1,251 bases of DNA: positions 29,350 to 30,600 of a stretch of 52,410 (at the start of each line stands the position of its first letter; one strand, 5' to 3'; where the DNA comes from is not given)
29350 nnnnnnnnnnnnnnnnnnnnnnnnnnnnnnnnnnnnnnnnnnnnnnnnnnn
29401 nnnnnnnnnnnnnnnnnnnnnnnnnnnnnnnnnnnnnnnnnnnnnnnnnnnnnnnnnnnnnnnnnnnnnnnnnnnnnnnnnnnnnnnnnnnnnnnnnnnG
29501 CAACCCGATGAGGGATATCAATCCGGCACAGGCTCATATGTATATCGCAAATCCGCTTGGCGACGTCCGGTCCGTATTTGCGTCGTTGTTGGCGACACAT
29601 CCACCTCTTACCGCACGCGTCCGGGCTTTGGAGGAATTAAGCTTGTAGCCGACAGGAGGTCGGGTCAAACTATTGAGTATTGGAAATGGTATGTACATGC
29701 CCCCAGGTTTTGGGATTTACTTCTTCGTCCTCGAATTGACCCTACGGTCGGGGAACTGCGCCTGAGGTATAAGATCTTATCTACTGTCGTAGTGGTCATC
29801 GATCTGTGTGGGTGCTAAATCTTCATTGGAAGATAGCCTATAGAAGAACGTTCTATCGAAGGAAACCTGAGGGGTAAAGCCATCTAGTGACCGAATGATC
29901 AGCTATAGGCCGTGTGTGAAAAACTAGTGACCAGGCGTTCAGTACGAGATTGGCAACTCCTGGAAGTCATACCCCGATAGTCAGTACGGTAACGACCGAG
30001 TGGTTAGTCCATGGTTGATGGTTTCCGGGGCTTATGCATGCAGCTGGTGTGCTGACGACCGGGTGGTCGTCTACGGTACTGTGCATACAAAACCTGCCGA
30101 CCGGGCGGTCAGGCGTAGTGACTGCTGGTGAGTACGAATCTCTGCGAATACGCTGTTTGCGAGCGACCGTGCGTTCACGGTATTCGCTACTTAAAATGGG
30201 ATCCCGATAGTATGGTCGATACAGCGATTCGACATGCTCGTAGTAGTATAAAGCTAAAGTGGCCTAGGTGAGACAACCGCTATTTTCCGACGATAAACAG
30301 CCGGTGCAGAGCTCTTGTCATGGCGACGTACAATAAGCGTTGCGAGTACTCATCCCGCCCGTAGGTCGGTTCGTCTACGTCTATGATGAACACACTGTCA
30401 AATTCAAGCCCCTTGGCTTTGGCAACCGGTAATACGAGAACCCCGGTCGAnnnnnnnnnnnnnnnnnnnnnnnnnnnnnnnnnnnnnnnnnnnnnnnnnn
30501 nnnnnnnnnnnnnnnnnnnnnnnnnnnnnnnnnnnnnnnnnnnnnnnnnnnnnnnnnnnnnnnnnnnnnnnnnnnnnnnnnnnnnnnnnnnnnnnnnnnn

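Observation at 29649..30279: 631-bp ORF-free spacer between convergent genes filled with serial GACC-N4-GGTC hairpins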

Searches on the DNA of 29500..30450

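Call 6: search_rna_families(source=window, start=29500, end=30450, threshold=evalue, max_evalue=10, show_alignments=3)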
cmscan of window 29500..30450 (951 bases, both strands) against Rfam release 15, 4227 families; matches with E-value up to 10: 0.
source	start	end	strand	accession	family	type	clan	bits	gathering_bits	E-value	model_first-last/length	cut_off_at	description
